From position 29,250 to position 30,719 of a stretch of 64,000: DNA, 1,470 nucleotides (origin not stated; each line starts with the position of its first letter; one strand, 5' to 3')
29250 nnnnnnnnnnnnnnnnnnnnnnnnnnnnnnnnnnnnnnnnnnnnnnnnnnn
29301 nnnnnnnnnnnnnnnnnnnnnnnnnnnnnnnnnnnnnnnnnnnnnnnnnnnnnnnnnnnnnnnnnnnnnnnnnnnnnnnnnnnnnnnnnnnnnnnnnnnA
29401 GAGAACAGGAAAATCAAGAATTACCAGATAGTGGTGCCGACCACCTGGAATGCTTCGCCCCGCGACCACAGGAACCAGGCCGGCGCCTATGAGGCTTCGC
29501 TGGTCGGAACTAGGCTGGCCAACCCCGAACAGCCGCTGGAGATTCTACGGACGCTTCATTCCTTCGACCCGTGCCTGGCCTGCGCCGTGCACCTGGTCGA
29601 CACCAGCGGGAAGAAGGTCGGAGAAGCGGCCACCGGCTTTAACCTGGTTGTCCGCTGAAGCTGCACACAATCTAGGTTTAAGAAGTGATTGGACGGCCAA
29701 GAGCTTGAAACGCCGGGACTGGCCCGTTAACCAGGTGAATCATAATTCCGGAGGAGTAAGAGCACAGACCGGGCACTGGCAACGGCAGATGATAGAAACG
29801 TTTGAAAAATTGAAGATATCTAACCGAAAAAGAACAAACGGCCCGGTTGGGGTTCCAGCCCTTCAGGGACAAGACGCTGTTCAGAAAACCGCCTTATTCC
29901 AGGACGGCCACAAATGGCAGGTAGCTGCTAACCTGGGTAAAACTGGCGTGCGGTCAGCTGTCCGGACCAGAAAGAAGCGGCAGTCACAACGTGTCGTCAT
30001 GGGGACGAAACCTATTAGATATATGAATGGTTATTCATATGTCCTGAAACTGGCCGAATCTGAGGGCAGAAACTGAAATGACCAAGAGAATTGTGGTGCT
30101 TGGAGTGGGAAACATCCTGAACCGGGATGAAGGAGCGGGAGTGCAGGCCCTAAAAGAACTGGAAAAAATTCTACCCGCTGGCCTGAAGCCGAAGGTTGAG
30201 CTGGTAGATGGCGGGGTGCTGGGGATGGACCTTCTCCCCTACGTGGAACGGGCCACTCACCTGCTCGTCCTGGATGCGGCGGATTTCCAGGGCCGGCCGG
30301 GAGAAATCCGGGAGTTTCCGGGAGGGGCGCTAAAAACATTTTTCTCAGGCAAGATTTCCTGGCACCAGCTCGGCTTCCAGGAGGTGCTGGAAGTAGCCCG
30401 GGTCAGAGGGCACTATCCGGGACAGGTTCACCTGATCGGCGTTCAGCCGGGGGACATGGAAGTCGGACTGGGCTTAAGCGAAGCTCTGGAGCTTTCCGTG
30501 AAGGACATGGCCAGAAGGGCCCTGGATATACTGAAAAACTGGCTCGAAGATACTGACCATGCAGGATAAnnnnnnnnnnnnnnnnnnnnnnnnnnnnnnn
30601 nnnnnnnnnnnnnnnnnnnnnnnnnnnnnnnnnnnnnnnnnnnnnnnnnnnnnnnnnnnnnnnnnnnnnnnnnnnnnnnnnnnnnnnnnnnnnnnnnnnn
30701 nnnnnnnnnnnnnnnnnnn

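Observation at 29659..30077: Unusual 420-nt non-coding gap inside the hydrogenase operon containing a perfect palindrome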

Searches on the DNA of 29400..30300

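Call 6: search_rna_families(source=window, start=29400, end=30300, threshold=evalue, max_evalue=10, show_alignments=3)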
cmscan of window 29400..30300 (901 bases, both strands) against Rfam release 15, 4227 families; matches with E-value up to 10: 1.
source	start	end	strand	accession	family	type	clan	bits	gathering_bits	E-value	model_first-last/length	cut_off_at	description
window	29631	29687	+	RF00668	mir-302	Gene; miRNA;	CL00096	16.2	55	6.4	1-68/68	no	mir-302 microRNA precursor family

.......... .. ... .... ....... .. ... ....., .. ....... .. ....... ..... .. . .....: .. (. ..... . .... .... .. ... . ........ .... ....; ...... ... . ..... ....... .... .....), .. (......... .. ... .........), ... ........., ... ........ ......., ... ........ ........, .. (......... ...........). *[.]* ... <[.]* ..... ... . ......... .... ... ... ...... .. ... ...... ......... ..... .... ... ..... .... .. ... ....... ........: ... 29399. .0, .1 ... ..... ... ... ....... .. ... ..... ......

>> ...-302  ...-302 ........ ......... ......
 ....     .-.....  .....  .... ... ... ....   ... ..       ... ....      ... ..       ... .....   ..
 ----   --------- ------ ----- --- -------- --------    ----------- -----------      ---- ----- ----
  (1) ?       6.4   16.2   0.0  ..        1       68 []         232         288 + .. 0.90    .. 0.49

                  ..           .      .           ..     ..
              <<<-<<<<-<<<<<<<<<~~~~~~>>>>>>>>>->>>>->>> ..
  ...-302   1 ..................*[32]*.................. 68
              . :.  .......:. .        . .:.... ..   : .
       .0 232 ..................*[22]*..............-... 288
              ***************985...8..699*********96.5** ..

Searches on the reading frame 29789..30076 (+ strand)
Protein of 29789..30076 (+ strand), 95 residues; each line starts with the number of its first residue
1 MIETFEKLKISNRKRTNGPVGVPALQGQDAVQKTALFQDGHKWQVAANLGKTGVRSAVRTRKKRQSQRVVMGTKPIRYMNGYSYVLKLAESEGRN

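Call 9: search_protein_families(library=pfam, proteins=[window:29789-30076:+], max_evalue=0.01)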
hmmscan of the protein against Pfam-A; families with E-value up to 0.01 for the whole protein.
window:29789-30076:+ (95 aa): 0 families

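Call 55: find_homologous_proteins(query=window:29789-30076:+, max_evalue=0.01)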
Query window:29789-30076:+ (95 aa): 1 proteins with E <= 0.01 among 5 candidates.
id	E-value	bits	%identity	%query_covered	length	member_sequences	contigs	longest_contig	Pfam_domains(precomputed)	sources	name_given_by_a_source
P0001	3.8e-55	201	100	100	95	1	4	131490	-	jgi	jgi:hypothetical protein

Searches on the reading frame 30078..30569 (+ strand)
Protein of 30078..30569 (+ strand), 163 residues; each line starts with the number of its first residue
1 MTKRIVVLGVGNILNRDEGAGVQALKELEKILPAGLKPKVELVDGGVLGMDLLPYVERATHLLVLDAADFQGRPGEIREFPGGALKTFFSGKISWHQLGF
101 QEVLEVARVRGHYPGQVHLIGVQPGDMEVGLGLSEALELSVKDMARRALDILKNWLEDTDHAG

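Call 9: search_protein_families(library=pfam, proteins=[window:30078-30569:+], max_evalue=0.01)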
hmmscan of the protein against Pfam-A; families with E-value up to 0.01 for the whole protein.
window:30078-30569:+ (163 aa): 1 family
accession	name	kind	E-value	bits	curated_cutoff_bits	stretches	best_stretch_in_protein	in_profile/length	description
PF01750.23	HycI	-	6e-26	91.3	23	1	36-150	13-129/130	Hydrogenase maturation protease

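Call 10: find_related_loci(query=window:30078-30569:+, collection=genome_contigs, flank=6000)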
Query window:30078-30569:+ (163 aa) in genome_contigs; peptide patterns used: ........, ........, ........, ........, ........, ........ (x = any residue, [..] = any of these).
321 stretches matched a pattern; 39 encode a relative of the query (tblastn E <= 1e-3); 39 distinct loci.
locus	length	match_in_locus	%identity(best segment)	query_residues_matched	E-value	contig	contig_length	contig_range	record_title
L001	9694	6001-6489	94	1-163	1e-98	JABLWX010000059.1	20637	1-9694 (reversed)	MAG: Candidatus Aminicenantes bacterium isolate Ch100 contig59, whole genome shotgun sequence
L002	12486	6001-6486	94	1-162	7e-97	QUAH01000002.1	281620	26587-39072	MAG: Candidatus Saccharicenans subterraneus isolate BY38 NODE_38_length_281620_cov_120.323_ID_1478488, whole genome shot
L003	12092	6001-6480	81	1-160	4e-83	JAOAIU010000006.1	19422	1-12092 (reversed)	MAG: Candidatus Saccharicenans sp. isolate SKW99 k141_116152, whole genome shotgun sequence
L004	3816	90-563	78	1-158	9e-78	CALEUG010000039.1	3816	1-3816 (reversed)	MAG: uncultured bacterium isolate R1_Bin_MAXBIN__085_1 genome assembly, contig: c_000000181941, whole genome shotgun seq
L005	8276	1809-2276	65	1-156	3e-67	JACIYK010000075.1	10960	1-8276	MAG: Candidatus Aminicenantes bacterium isolate MAG-76 Aminicenantales_C3_bin34_Scaffold_75, whole genome shotgun sequen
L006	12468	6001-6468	65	1-156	6e-67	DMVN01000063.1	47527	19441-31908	MAG TPA_asm: Acidobacteria bacterium isolate UBA10528 contig_58385, whole genome shotgun sequence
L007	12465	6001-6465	69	1-155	3e-66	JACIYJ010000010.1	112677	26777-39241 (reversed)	MAG: Candidatus Aminicenantes bacterium isolate MAG-75 Aminicenantales_E3_bin29_Scaffold_10, whole genome shotgun sequen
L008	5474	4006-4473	65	1-156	3e-66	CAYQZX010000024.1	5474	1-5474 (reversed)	MAG TPA_asm: uncultured Eubacteriales bacterium isolate SRP231805_co4_123 genome assembly, contig: k141_282659, whole ge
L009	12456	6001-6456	66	1-156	9e-66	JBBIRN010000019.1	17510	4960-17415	MAG: Candidatus Aminicenantes bacterium isolate QNS170220_bin_350 NODE_446_length_17510_cov_4.200115, whole genome shotg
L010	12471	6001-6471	62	3-159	8e-64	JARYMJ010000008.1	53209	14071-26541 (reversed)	MAG: Candidatus Saccharicenans sp. isolate A05DMB-I-29 NODE_347_length_53209_cov_8.761241, whole genome shotgun sequence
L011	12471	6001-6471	64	1-157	1e-63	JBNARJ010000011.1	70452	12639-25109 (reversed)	MAG: Candidatus Saccharicenans sp. isolate Kamch4316-2DMB-12 bin16.fa-11, whole genome shotgun sequence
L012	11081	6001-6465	63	3-157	5e-63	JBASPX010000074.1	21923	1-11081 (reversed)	MAG: Candidatus Saccharicenans sp. isolate MFD13492_ilm_asm_bin24 k127_90491, whole genome shotgun sequence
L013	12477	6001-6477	64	1-159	2e-62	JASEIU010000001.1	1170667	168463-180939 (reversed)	MAG: Candidatus Saccharicenans sp. isolate Yes71-14 NODE_1_length_1170667_cov_69.467931, whole genome shotgun sequence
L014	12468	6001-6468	61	1-156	8e-62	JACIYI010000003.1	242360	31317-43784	MAG: Candidatus Aminicenantes bacterium isolate MAG-74 Aminicenantales_C3_bin33_Scaffold_3, whole genome shotgun sequenc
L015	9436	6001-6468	62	3-158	3e-61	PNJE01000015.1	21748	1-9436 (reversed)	MAG: Candidatus Aminicenantes bacterium isolate ARK-02 NODE_256_length_21748_cov_8.17125, whole genome shotgun sequence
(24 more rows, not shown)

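Call 45: search_protein_families(library=ncbifam, proteins=[window:30078-30569:+], max_evalue=0.00001)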
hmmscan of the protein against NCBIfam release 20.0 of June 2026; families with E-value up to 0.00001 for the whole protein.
window:30078-30569:+ (163 aa): 7 families
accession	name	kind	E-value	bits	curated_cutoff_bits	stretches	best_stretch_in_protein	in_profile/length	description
TIGR00072.1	hydrog_prot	superfamily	2e-39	134.9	47.45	1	6-151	1-144/145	hydrogenase maturation protease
TIGR00140.1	hupD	subfamily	3.5e-37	127.7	151.8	1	5-155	1-150/151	HyaD/HybD family hydrogenase maturation endopeptidase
NF007777.0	PRK10466.1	equivalog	3e-31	108.4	190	1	4-154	2-151/164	HyaD/HybD family hydrogenase maturation endopeptidase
NF007616.0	PRK10264.1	equivalog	1.9e-30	106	261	1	3-155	4-156/195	hydrogenase 1 maturation protease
NF045519.1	NiFeSe_H2_mat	exception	1.5e-19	70.3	190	1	3-149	1-144/152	NiFeSe hydrogenase maturation protease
TIGR00142.1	hycI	equivalog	3.1e-13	49.7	119.1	1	6-154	2-144/146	hydrogenase maturation peptidase HycI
TIGR00130.1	frhD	equivalog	1.8e-12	47.6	134.95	1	2-151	2-150/153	coenzyme F420-reducing hydrogenase, FrhD protein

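Call 56: find_homologous_proteins(query=window:30078-30569:+, max_evalue=1e-40)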
Query window:30078-30569:+ (163 aa): 42 proteins with E <= 1e-40 among 411 candidates.
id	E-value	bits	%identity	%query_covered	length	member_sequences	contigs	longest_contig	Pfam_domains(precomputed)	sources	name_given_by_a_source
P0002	1.5e-92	326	94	99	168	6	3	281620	PF01750.24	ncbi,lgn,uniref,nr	ncbi:MAG: Hydrogenase maturation protease [Candidatus Saccharicenans subterraneus]|uniref:Hydrogenas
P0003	1.9e-90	319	90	100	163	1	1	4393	PF01750.24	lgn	-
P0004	1.5e-89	316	91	99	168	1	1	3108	PF01750.24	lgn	-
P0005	2.4e-88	312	88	100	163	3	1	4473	PF01750.24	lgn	-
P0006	4.2e-80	286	85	97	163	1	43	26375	PF01750.24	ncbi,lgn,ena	-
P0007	1.8e-78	280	81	98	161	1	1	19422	PF01750.24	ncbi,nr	ncbi:MAG: HyaD/HybD family hydrogenase maturation endopeptidase [Candidatus Saccharicenans sp.]|nr:H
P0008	1.7e-75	271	82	97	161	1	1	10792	PF01750.24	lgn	-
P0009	4.5e-73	263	78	97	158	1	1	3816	PF01750.24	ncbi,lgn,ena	-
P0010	4.8e-68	246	72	94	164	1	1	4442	PF01750.24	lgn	-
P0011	5.0e-66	240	68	94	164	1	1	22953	PF01750.24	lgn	-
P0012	5.1e-62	227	65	96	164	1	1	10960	PF01750.24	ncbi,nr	ncbi:MAG: HyaD/HybD family hydrogenase maturation endopeptidase [Candidatus Aminicenantes bacterium]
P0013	7.4e-62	226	66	96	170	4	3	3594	PF01750.24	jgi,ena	jgi:hydrogenase maturation protease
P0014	1.2e-61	226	67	96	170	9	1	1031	PF01750.24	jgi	jgi:hydrogenase maturation protease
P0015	1.4e-61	225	67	96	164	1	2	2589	PF01750.24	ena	-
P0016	2.1e-61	225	65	99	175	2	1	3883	PF01750.24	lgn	-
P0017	5.2e-61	223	65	96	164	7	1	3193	PF01750.24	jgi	-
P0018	8.2e-61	223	65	99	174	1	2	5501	PF01750.24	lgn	-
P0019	2.5e-60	221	64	98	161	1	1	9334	PF01750.24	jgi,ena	-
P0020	2.5e-60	221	65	96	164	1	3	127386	PF01750.24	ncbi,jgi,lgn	-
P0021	2.6e-60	221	69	95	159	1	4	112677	PF01750.24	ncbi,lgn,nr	ncbi:MAG: HyaD/HybD family hydrogenase maturation endopeptidase [Candidatus Aminicenantes bacterium]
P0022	6.1e-60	220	63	98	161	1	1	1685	PF01750.24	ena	-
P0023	6.9e-59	217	62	96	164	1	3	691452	PF01750.24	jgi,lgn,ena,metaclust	metaclust:\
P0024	7.5e-59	216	62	96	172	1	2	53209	PF01750.24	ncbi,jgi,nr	ncbi:MAG: HyaD/HybD family hydrogenase maturation endopeptidase [Candidatus Saccharicenans sp.]|jgi:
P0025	1.8e-58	215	62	98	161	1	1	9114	PF01750.24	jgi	-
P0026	3.0e-58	214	63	95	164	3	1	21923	PF01750.24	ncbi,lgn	ncbi:MAG: HyaD/HybD family hydrogenase maturation endopeptidase [Candidatus Saccharicenans sp.]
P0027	3.6e-58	214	65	95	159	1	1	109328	PF01750.24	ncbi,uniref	ncbi:MAG: HyaD/HybD family hydrogenase maturation endopeptidase [Candidatus Saccharicenans sp.]|unir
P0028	8.3e-58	213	64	96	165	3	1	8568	PF01750.24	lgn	-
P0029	3.1e-57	211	65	95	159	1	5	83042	PF01750.24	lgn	-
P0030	3.2e-57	211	63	96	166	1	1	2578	PF01750.24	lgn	-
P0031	9.5e-57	210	65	96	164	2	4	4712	PF01750.24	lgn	-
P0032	1.9e-56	209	62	96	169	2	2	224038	PF01750.24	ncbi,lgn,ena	ncbi:MAG: HyaD/HybD family hydrogenase maturation endopeptidase [Candidatus Saccharicenans sp.]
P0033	7.9e-56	207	63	98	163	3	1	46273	PF01750.24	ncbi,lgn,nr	ncbi:MAG: HyaD/HybD family hydrogenase maturation endopeptidase [Candidatus Saccharicenans sp.]|nr:H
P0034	2.3e-55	205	61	96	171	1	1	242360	PF01750.24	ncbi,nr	ncbi:MAG: HyaD/HybD family hydrogenase maturation endopeptidase [Candidatus Aminicenantes bacterium]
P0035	5.6e-55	204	63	95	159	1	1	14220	PF01750.24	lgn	-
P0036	1.0e-54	203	63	96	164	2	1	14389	PF01750.24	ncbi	-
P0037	1.5e-54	202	63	94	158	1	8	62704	PF01750.24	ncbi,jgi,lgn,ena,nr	ncbi:MAG: HyaD/HybD family hydrogenase maturation endopeptidase [Acidobacteriota bacterium]|nr:HyaD/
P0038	4.1e-52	195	59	95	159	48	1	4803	PF01750.24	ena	-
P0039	5.0e-52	194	59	94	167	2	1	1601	PF01750.24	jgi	jgi:hydrogenase maturation protease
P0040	1.8e-42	163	51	96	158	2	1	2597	PF01750.24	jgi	jgi:hydrogenase maturation protease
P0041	1.1e-41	161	55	93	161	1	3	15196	PF01750.24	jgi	jgi:hydrogenase maturation protease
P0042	3.4e-41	159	57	93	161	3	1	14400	PF01750.24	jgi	jgi:hydrogenase maturation protease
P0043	6.1e-41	158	55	93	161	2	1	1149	PF01750.24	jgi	jgi:hydrogenase maturation protease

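Call 57: find_encoding_contigs(protein=P0003, flank=3000, max_places=2)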
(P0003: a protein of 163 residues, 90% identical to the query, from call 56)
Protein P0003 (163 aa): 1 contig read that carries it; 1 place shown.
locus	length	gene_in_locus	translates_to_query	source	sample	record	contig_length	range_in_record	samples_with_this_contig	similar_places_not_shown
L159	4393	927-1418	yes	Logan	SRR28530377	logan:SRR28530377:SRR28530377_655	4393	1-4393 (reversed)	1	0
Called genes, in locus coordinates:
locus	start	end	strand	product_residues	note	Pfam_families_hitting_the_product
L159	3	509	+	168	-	?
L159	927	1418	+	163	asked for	PF01750:HycI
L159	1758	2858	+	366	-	PF21948:LplA-B_cat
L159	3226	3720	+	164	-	PF00210:Ferritin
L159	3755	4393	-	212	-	?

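Call 58: find_encoding_contigs(protein=P0004, flank=3000, max_places=2)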
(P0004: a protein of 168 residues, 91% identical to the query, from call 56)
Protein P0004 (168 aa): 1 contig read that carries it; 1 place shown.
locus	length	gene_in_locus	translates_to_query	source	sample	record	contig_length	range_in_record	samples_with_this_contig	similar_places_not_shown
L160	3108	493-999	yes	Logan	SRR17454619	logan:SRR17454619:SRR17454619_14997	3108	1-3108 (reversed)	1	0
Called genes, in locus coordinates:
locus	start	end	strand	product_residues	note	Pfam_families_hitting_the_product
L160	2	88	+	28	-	?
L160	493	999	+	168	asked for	PF01750:HycI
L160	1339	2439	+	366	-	PF21948:LplA-B_cat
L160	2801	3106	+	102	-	?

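Call 59: find_encoding_contigs(protein=P0005, flank=3000, max_places=2)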
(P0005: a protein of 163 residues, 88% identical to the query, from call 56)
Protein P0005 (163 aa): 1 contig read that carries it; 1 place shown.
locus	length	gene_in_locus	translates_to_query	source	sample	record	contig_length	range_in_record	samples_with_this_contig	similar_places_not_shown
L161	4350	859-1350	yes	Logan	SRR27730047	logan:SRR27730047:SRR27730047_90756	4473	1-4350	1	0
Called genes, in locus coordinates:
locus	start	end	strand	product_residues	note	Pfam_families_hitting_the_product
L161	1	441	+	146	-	?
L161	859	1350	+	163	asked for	PF01750:HycI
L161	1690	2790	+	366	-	PF21948:LplA-B_cat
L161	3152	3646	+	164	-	PF00210:Ferritin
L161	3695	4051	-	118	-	PF01713:Smr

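Call 60: find_encoding_contigs(protein=P0006, flank=3000, max_places=3)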
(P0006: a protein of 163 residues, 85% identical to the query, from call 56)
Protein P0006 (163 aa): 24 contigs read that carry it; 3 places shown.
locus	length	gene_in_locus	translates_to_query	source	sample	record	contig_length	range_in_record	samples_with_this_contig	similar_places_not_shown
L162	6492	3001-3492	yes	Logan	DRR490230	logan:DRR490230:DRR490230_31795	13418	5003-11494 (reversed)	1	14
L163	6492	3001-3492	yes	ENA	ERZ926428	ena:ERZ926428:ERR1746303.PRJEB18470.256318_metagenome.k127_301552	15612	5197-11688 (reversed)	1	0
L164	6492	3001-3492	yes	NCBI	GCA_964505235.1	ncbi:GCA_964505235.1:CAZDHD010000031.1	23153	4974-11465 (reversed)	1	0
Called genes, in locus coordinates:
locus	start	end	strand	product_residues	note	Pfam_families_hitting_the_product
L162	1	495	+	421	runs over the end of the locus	PF13187:Fer4_9 (faint), PF13183:Fer4_8, PF13237:Fer4_10 (faint), PF13484:Fer4_16 (faint), PF13534:Fer4_17, PF02754:CCG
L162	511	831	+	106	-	-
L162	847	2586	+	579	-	PF27537:HoxH, PF00374:NiFeSe_Hases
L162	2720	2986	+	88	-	-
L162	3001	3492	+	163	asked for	PF01750:HycI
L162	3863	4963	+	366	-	PF21948:LplA-B_cat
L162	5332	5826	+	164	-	PF00210:Ferritin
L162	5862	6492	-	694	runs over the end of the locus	PF12969:DUF3857, PF01841:Transglut_core (weak)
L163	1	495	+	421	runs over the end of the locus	PF13187:Fer4_9 (faint), PF13183:Fer4_8, PF13237:Fer4_10 (faint), PF13484:Fer4_16 (faint), PF13534:Fer4_17, PF02754:CCG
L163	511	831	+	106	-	-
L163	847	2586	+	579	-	PF27537:HoxH, PF00374:NiFeSe_Hases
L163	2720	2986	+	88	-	-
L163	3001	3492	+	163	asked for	PF01750:HycI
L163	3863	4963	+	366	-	PF21948:LplA-B_cat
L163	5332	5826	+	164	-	PF00210:Ferritin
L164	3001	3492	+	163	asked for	PF01750:HycI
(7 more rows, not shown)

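Call 61: find_encoding_contigs(protein=P0008, flank=3000, max_places=2)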
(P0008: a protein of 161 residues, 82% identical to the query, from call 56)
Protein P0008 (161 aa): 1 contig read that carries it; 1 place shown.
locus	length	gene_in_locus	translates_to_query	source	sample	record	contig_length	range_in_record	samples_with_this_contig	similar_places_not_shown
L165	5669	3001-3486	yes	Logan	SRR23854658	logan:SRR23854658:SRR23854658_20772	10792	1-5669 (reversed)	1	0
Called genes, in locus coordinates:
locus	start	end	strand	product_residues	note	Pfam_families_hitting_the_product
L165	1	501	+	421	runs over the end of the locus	PF13187:Fer4_9 (faint), PF13183:Fer4_8, PF13237:Fer4_10 (faint), PF13534:Fer4_17, PF02754:CCG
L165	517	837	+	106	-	-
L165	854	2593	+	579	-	PF27537:HoxH, PF00374:NiFeSe_Hases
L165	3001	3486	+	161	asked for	PF01750:HycI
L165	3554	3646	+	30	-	-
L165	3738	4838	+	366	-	PF21948:LplA-B_cat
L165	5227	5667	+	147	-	?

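Call 62: find_encoding_contigs(protein=P0010, flank=3000, max_places=2)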
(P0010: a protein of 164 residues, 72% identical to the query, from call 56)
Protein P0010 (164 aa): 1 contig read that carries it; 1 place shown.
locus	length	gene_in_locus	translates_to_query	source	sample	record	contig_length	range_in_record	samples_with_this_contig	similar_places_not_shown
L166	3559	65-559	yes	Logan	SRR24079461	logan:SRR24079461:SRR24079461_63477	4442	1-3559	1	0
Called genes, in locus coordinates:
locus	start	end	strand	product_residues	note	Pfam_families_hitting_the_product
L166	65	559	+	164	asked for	PF01750:HycI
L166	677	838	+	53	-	-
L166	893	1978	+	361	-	PF21948:LplA-B_cat, PF10437:Lip_prot_lig_C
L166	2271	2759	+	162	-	PF00210:Ferritin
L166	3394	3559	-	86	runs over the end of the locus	PF01713:Smr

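Call 63: find_encoding_contigs(protein=P0011, flank=3000, max_places=2)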
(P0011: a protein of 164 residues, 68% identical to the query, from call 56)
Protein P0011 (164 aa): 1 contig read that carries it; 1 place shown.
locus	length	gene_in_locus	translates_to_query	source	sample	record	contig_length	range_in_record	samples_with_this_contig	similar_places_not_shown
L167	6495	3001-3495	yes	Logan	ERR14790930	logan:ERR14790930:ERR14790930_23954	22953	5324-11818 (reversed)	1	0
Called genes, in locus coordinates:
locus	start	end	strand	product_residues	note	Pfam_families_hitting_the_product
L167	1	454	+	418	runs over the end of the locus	PF13187:Fer4_9 (faint), PF13183:Fer4_8, PF13237:Fer4_10 (faint), PF13534:Fer4_17, PF02754:CCG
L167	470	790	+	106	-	-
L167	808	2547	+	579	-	PF27537:HoxH, PF00374:NiFeSe_Hases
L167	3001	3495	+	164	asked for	PF01750:HycI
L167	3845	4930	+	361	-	PF21948:LplA-B_cat, PF10437:Lip_prot_lig_C (weak)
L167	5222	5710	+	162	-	PF00210:Ferritin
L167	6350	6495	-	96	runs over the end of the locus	PF01713:Smr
